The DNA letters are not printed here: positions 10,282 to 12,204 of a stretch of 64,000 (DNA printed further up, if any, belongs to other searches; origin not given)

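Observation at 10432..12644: Minimal lipoprotein-secretin + prepilin pair with no assembly machinery nearby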

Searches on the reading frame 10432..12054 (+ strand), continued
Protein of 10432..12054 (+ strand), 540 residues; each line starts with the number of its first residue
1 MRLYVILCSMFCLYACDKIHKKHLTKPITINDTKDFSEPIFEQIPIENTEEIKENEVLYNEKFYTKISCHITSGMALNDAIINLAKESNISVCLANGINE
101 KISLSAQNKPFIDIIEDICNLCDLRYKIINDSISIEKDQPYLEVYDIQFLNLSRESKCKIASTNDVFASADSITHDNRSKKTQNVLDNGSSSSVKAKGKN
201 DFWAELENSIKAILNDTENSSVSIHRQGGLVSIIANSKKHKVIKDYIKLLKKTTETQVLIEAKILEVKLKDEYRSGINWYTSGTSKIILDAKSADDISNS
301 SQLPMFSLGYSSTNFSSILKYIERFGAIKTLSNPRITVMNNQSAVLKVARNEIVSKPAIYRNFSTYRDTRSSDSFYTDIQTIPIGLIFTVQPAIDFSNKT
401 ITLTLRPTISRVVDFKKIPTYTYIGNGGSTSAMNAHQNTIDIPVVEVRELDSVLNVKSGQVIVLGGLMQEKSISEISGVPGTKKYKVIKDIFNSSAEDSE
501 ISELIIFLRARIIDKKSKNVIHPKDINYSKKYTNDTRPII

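Call 67: list_cluster_members(proteins=[P0382, P0392, P0491, P0400, P0410, P0476, P0395, P0378, P0448, P0388])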
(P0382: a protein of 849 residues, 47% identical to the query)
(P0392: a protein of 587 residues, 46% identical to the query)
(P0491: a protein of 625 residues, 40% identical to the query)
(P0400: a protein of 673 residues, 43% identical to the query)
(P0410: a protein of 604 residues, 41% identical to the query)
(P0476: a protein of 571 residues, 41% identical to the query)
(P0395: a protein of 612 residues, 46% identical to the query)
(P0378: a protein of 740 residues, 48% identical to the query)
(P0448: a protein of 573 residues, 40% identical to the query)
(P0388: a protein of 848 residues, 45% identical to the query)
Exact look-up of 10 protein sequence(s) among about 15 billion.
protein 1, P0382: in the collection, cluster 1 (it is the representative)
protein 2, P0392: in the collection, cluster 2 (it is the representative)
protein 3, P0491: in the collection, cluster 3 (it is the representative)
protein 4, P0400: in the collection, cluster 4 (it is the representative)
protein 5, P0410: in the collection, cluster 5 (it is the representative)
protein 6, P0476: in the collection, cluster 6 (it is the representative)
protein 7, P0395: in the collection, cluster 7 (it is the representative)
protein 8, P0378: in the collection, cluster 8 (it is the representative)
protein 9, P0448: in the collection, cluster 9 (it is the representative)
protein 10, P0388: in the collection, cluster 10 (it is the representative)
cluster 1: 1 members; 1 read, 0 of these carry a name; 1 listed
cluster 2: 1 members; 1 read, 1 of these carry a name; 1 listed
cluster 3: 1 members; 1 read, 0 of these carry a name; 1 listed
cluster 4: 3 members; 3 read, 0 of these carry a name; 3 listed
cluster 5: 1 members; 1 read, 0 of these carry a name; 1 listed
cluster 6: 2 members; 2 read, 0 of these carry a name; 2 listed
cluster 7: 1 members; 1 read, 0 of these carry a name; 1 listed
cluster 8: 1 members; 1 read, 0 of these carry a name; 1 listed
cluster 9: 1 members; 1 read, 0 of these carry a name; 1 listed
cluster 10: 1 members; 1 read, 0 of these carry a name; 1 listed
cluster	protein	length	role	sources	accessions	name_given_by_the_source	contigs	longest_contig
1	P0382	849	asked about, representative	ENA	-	-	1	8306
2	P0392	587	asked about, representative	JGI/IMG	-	type IV pilus assembly protein PilB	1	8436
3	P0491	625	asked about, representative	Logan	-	-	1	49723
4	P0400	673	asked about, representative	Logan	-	-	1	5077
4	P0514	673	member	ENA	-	-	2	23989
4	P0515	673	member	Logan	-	-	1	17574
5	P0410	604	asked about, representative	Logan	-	-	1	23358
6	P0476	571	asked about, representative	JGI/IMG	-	-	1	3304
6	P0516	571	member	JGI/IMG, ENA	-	-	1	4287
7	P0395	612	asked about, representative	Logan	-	-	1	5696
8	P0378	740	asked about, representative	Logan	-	-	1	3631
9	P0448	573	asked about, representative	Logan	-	-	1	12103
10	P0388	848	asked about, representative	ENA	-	-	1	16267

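Call 68: find_encoding_contigs(protein=P0491, flank=10000, max_places=1)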
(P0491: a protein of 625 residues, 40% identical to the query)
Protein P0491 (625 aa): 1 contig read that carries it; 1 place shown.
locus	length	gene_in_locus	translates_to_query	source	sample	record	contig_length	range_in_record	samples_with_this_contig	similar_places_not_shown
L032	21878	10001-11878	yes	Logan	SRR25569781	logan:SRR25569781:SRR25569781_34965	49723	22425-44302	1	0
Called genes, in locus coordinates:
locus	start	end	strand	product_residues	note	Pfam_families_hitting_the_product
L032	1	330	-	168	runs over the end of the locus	PF00210:Ferritin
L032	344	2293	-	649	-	PF17764:PriA_3primeBD (weak), PF00270:DEAD, PF04851:ResIII, PF00271:Helicase_C, PF18074:PriA_C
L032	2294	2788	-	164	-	-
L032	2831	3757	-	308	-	PF01728:FtsJ (faint), PF01795:Methyltransf_5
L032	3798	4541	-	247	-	PF02405:MlaE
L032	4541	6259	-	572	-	PF21710:Spt6_S1 (faint), PF23459:S1_RRP5 (faint), PF00575:S1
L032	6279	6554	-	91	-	PF01649:Ribosomal_S20p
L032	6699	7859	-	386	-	PF00108:Thiolase_N, PF02803:Thiolase_C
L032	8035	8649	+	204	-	-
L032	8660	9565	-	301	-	PF01791:DeoC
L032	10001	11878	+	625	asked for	PF05157:MshEN, PF00437:T2SSE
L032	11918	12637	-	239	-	-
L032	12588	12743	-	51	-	-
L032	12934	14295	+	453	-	PF05496:RuvB_N (faint), PF00004:AAA, PF07728:AAA_5 (faint), PF13238:AAA_18 (faint), PF07724:AAA_2, PF00004:AAA (weak)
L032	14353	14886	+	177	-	-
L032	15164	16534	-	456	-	PF00890:FAD_binding_2 (weak), PF01134:GIDA, PF01262:AlaDh_PNT_C (faint), PF07992:Pyr_redox_2, PF12831:FAD_oxidored, PF13738:Pyr_redox_3, PF00070:Pyr_redox, PF02852:Pyr_redox_dim, +5 more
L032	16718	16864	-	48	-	-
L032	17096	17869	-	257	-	PF00117:GATase, PF07722:Peptidase_C26 (weak)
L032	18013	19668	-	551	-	PF06418:CTP_synth_N, PF00117:GATase, PF07722:Peptidase_C26 (weak)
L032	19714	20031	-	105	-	PF03840:SecG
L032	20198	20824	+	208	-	PF00009:GTP_EFTU (faint), PF01926:MMR_HSR1, PF02421:FeoB_N (weak), PF03193:RsgA_GTPase (faint)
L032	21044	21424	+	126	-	-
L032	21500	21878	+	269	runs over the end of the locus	PF08478:POTRA_1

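Call 69: predict_structure(alignment_id=A2)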
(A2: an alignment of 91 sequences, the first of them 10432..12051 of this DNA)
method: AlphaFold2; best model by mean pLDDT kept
length: 540 residues; sequences in the alignment: 91
mean_pLDDT: 72.2   pTM: 0.58
mean pLDDT of the five models: 72.2, 71.0, 68.9, 68.7, 67.1
residues with pLDDT >= 90: 64; 70-90: 266; 50-70: 127; < 50: 83
segments of 3 or more residues with pLDDT < 50: 20-23, 156-197, 281-285, 289-308, 310-312, 314-317
pLDDT, mean of each block of 10 residues (from residue 1): 83 67 58 66 54 61 90 88 91 85 89 91 89 90 84 49 42 37 40 49 85 73 85 90 89 84 82 63 45 35 46 49 66 78 82 77 61 71 84 88 90 85 59 69 85 89 79 72 69 72 86 72 69 66
secondary structure, 60 per line:
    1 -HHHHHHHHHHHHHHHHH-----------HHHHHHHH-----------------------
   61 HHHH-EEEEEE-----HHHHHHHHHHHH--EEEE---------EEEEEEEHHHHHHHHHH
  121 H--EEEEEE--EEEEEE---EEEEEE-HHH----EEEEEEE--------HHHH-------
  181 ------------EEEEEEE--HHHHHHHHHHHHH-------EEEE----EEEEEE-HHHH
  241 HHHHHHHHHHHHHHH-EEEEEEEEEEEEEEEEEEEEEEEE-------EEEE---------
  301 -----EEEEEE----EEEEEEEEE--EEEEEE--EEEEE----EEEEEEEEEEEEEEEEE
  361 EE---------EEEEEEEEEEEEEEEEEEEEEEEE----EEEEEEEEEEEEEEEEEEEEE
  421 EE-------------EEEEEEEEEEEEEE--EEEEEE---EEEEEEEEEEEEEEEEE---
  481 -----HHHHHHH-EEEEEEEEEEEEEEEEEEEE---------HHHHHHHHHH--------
elements in order: H2-18 H30-37 H61-64 E66-71 H77-88 E91-94 E104-110 H111-121 E124-129 E132-137 E141-146 E155-161 H170-173 E193-199 H202-214 E222-225 E230-235 H237-255 E257-280 E288-291 E306-311 E316-324 E327-332 E335-339 E344-362 E372-395 E400-422 E436-449 E452-457 E461-477 H486-492 E494-513 H523-532

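Call 71: search_protein_families(library=pfam, proteins=[L019:390-1604:+, L019:1606-3177:+, L019:3174-3833:+, L019:3830-4369:+, L019:4371-5153:+, L019:5150-6463:+, L019:6471-7256:+, L019:11604-12425:+, L019:12425-13177:+, L019:19831-20592:+], max_evalue=0.01)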
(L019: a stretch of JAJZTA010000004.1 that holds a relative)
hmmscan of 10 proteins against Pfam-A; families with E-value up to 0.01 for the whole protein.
L019:390-1604:+ (404 aa): 1 family
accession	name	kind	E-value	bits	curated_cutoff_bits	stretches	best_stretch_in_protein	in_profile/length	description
PF00482.28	T2SSF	-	2.2e-52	176.7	25.2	2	272-393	1-124/125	Type II secretion system (T2SS), protein F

L019:1606-3177:+ (523 aa): 0 families

L019:3174-3833:+ (219 aa): 0 families

L019:3830-4369:+ (179 aa): 0 families

L019:4371-5153:+ (260 aa): 2 families
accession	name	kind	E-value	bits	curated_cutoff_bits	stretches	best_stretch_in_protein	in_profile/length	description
PF00005.33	ABC_tran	-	2.4e-24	86.9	25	1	36-175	2-136/137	ABC transporter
PF13304.12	AAA_21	-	6.3e-13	49.9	27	2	146-206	236-299/304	AAA domain, putative AbiEii toxin, Type IV TA system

L019:5150-6463:+ (437 aa): 16 families
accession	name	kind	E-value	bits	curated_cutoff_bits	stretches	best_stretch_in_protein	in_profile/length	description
PF00515.34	TPR_1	-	2.4e-14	52.9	27.8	2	286-316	3-33/34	Tetratricopeptide repeat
PF07719.23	TPR_2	-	5.4e-13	48.4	27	2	387-415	3-31/34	Tetratricopeptide repeat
PF14559.12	TPR_19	-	7.3e-13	49.1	25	2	260-317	1-58/68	Tetratricopeptide repeat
PF13432.12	TPR_16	-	2.5e-12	47.4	32.7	2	257-317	4-64/65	Tetratricopeptide repeat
PF13428.12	TPR_14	-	7.2e-12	45.2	23.5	1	285-321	2-38/44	Tetratricopeptide repeat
PF13174.12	TPR_6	-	1.3e-10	41.6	26.3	0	286-317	2-33/33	Tetratricopeptide repeat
PF13181.12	TPR_8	-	1.9e-08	34.3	25.7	0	387-416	3-32/34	Tetratricopeptide repeat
PF13371.12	TPR_9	-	9.4e-08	32.4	35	1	361-418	5-62/73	Tetratricopeptide repeat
PF13424.12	TPR_12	-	3.7e-07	30.7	30.1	1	352-415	3-75/77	Tetratricopeptide repeat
PF13431.12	TPR_17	-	1.7e-06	28.3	24.4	0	380-404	8-32/34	Tetratricopeptide repeat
PF13176.12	TPR_7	-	2.9e-05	24.2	27.9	0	391-416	5-30/36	Tetratricopeptide repeat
PF13429.12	TPR_15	-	4.5e-05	23.4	26.2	1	285-414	147-277/280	Tetratricopeptide repeat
PF23914.1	TPR_CcmH_CycH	-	0.00038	20.8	42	0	330-416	63-152/158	Cytochrome c-type biogenesis protein H TPR domain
PF24575.1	TPR_Slam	-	0.00044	21.1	35.2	0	386-414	48-76/104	Surface lipoprotein assembly modifier, N-terminal TPR repeats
PF17874.7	TPR_MalT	-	0.0027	17.5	45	0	328-423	13-118/336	MalT-like TPR region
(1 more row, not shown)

L019:6471-7256:+ (261 aa): 2 families
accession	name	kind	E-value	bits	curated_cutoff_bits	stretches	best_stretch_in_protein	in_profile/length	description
PF06750.18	A24_N_bact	-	6.3e-28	97.1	23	1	12-93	2-82/84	Bacterial Peptidase A24 N-terminal domain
PF01478.23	Peptidase_A24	-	3.1e-09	37.7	26.5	1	107-220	3-100/104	Type IV leader peptidase family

L019:11604-12425:+ (273 aa): 1 family
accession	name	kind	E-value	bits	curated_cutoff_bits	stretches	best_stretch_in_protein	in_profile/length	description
PF12730.13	ABC2_membrane_4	-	0.0088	16.5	27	1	21-155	20-159/179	ABC-2 family transporter protein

L019:12425-13177:+ (250 aa): 0 families

L019:19831-20592:+ (253 aa): 1 family
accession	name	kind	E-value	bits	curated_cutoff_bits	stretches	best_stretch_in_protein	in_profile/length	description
PF07963.17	N_methyl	-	3.1e-08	33.3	21.2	1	8-33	2-27/27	Prokaryotic N-terminal methylation motif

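Call 72: find_encoding_contigs(protein=P0514, flank=10000, max_places=1)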
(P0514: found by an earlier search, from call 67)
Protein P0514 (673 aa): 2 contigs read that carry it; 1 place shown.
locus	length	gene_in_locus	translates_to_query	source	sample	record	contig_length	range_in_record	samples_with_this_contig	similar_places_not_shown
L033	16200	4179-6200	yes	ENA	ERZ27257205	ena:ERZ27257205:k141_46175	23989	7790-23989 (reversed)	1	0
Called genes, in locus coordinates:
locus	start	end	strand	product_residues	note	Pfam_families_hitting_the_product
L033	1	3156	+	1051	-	?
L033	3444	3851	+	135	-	-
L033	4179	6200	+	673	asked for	PF05157:MshEN, PF00437:T2SSE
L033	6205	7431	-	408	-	PF01743:PolyA_pol, PF12627:PolyA_pol_RNAbd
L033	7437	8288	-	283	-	PF00448:SRP54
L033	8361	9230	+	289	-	PF00701:DHDPS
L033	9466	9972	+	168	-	PF14588:YjgF_endoribonc (weak), PF01042:Ribonuc_L-PSP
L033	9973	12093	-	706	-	-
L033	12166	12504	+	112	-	PF12728:HTH_17 (faint), PF13411:MerR_1, PF00376:MerR (weak)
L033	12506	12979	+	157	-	PF01327:Pep_deformylase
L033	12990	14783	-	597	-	PF00920:ILVD_EDD_N, PF24877:ILV_EDD_C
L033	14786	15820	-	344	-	PF00438:S-AdoMet_synt_N, PF02772:S-AdoMet_synt_M (weak), PF02773:S-AdoMet_synt_C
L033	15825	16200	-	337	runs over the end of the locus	PF00291:PALP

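Call 73: find_encoding_contigs(protein=P0410, flank=10000, max_places=1)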
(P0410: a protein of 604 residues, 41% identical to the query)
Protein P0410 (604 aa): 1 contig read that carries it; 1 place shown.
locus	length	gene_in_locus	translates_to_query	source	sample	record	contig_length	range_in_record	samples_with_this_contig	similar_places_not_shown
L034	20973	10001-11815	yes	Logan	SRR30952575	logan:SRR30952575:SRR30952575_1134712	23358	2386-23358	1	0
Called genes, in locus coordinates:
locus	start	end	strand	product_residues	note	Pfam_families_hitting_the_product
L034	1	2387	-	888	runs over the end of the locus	PF01326:PPDK_N, PF00391:PEP-utilizers, PF02896:PEP-utilizers_C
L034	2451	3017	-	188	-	PF02502:LacAB_rpiB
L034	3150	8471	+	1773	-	-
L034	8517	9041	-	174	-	PF01227:GTP_cyclohydroI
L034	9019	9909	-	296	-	PF01063:Aminotran_4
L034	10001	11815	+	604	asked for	PF05157:MshEN (weak), PF00437:T2SSE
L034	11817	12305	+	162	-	PF03652:RuvX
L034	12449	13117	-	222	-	PF00730:HhH-GPD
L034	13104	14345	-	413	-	PF00266:Aminotran_5, PF01212:Beta_elim_lyase (weak), PF01041:DegT_DnrJ_EryC1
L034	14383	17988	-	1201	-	PF22612:GH113, PF13547:GTA_TIM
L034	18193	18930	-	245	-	PF05175:MTS, PF06325:PrmA, PF01170:UPF0020 (weak), PF13649:Methyltransf_25 (weak), PF13847:Methyltransf_31, PF07669:Eco57I (faint)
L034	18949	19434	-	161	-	PF02326:YMF19, PF00430:ATP-synt_B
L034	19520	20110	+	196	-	PF11412:DsbD_N (weak)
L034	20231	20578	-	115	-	PF00238:Ribosomal_L14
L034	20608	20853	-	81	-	PF00366:Ribosomal_S17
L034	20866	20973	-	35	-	?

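Call 74: list_cluster_members(proteins=[L034:20231-20575:-, L034:20608-20850:-, L034:8517-9038:-, L034:2451-3014:-, L033:14786-15817:-, L033:12506-12976:+, L033:8361-9227:+, L032:6279-6551:-, L032:18013-19665:-, L032:12934-14292:+])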
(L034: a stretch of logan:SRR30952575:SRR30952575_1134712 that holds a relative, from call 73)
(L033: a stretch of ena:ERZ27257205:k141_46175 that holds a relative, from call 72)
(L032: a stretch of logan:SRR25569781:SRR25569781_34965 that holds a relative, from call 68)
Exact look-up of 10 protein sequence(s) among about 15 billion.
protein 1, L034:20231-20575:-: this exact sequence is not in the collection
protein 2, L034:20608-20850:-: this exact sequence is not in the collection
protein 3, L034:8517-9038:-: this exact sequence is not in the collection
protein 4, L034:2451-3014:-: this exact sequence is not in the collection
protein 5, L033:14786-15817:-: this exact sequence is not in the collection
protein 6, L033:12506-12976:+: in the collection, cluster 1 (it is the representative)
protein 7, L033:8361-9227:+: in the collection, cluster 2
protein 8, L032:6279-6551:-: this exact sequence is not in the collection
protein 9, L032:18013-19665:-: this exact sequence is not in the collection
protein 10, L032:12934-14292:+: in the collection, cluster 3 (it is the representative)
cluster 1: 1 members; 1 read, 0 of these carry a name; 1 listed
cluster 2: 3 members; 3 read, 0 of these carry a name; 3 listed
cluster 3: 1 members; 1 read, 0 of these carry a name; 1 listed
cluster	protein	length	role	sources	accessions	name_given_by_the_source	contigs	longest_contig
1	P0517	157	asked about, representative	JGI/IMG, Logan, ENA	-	-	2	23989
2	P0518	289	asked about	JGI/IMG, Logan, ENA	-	-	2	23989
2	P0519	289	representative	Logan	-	-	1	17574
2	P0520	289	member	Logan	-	-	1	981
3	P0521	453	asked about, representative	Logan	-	-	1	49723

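Call 75: find_related_loci(query=A2, collection=metagenome_contigs, flank=10000)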
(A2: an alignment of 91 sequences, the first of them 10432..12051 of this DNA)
Query A2 (540 aa) in metagenome_contigs; peptide patterns used: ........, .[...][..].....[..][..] (x = any residue, [..] = any of these).
600 stretches matched a pattern (row limit reached: there are more); 473 encode a relative of the query (tblastn E <= 1e-3); the best 80 are kept; 80 distinct loci.
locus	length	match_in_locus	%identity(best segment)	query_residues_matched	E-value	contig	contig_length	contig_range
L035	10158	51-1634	40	3-539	5e-120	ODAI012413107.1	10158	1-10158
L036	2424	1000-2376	41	62-539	9e-116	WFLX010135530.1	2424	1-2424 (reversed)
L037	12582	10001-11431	39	63-539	6e-108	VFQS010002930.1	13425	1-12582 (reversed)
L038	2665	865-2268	38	66-539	2e-105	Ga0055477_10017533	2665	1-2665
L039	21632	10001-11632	32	3-539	8e-92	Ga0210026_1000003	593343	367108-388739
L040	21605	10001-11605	33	3-538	7e-87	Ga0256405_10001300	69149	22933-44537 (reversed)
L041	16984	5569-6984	33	63-539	3e-86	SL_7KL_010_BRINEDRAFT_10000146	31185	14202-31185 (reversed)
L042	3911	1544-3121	31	4-539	4e-79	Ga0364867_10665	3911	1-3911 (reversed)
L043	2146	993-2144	38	67-459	4e-82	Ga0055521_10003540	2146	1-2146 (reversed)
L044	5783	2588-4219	29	3-540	2e-76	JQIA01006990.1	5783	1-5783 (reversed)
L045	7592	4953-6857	28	2-539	9e-72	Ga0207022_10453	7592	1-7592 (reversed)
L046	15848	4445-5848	31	67-539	1e-70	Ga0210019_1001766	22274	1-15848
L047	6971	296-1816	30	54-539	5e-70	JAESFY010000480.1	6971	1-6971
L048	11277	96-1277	35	148-539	1e-69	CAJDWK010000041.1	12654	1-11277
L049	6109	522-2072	29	67-540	1e-68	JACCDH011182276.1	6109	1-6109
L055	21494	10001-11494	29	2-513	1e-65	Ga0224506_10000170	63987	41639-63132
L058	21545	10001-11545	28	61-538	4e-64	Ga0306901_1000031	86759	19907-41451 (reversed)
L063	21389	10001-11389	31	71-517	2e-63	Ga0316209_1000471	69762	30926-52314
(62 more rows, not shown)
